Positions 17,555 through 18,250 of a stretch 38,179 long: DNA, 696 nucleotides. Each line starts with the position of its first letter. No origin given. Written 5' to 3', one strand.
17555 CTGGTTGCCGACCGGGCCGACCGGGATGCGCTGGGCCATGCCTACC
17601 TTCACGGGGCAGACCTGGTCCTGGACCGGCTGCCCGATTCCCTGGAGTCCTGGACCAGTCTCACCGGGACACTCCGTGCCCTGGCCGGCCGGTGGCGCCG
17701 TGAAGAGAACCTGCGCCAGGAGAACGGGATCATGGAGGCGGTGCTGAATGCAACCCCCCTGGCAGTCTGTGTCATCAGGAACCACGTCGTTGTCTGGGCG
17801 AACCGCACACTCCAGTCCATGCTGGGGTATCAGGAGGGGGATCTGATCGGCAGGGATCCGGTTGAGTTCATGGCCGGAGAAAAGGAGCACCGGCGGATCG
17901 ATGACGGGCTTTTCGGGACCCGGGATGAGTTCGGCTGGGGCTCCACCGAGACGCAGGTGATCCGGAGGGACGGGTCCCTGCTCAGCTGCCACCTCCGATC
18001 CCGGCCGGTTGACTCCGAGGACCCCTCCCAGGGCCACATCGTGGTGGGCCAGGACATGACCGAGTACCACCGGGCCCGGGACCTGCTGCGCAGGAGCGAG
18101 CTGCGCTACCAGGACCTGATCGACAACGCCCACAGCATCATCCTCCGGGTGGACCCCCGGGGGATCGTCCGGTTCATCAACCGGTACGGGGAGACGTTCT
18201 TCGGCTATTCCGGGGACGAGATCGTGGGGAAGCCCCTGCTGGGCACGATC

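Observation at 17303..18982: Pseudo-receiver + 2 PAS + DAC-fold protein with RHR changed to RHA: sensory c-di-AMP cyclase or a repurposed DAC domain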

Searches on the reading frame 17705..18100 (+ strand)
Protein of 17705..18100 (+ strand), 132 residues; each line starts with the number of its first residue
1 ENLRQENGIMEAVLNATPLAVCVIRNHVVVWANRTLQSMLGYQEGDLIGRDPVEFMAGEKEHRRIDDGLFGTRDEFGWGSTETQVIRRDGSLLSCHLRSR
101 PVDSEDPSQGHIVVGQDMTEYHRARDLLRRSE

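Call 64: search_solved_structures(query=window:17705-18100:+, max_evalue=5, show_alignments=5)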
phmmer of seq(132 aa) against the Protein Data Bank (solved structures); distinct sequences matched with E-value up to 5: 29.
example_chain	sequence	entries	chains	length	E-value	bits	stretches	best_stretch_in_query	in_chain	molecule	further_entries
3mqo_A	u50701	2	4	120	0.0028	21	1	14-120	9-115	Transcriptional regulator, LuxR family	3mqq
5iu1_A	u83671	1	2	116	0.0066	19.8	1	18-112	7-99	CTR1-like protein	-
4r38_A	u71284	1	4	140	0.17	15.3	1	27-108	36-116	Blue-light-activated histidine kinase 2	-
2pr5_A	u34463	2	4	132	0.2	15.1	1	24-128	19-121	Blue-light photoreceptor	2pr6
8px4_A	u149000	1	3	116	0.29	14.5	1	5-60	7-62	Diguanylate cyclase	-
4gcz_A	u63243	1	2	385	0.29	14.5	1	24-127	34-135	Blue-light photoreceptor, Sensor protein fixL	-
4hp9_A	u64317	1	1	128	0.38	14.1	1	22-108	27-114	Potassium voltage-gated channel subfamily H member 2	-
2l4r_A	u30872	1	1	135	0.43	13.9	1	21-108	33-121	Potassium voltage-gated channel subfamily H member 2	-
4hqa_A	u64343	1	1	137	0.45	13.9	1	21-108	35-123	Potassium voltage-gated channel subfamily H member 2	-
2l0w_A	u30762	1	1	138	0.46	13.9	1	21-108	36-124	Potassium voltage-gated channel, subfamily H (Eag-related), member 2, isoform CRA_b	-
2l1m_A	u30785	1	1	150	0.53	13.7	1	22-108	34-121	Potassium voltage-gated channel subfamily H member 2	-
4m4x_A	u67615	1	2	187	0.64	13.4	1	7-57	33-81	Aryl hydrocarbon receptor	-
5svu_B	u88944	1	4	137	0.7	13.3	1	26-114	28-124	Adagio protein 1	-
5svv_D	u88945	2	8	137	0.72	13.2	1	26-114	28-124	Adagio protein 1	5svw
4r3a_A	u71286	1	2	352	0.79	13.1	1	27-108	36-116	Blue-light-activated histidine kinase 2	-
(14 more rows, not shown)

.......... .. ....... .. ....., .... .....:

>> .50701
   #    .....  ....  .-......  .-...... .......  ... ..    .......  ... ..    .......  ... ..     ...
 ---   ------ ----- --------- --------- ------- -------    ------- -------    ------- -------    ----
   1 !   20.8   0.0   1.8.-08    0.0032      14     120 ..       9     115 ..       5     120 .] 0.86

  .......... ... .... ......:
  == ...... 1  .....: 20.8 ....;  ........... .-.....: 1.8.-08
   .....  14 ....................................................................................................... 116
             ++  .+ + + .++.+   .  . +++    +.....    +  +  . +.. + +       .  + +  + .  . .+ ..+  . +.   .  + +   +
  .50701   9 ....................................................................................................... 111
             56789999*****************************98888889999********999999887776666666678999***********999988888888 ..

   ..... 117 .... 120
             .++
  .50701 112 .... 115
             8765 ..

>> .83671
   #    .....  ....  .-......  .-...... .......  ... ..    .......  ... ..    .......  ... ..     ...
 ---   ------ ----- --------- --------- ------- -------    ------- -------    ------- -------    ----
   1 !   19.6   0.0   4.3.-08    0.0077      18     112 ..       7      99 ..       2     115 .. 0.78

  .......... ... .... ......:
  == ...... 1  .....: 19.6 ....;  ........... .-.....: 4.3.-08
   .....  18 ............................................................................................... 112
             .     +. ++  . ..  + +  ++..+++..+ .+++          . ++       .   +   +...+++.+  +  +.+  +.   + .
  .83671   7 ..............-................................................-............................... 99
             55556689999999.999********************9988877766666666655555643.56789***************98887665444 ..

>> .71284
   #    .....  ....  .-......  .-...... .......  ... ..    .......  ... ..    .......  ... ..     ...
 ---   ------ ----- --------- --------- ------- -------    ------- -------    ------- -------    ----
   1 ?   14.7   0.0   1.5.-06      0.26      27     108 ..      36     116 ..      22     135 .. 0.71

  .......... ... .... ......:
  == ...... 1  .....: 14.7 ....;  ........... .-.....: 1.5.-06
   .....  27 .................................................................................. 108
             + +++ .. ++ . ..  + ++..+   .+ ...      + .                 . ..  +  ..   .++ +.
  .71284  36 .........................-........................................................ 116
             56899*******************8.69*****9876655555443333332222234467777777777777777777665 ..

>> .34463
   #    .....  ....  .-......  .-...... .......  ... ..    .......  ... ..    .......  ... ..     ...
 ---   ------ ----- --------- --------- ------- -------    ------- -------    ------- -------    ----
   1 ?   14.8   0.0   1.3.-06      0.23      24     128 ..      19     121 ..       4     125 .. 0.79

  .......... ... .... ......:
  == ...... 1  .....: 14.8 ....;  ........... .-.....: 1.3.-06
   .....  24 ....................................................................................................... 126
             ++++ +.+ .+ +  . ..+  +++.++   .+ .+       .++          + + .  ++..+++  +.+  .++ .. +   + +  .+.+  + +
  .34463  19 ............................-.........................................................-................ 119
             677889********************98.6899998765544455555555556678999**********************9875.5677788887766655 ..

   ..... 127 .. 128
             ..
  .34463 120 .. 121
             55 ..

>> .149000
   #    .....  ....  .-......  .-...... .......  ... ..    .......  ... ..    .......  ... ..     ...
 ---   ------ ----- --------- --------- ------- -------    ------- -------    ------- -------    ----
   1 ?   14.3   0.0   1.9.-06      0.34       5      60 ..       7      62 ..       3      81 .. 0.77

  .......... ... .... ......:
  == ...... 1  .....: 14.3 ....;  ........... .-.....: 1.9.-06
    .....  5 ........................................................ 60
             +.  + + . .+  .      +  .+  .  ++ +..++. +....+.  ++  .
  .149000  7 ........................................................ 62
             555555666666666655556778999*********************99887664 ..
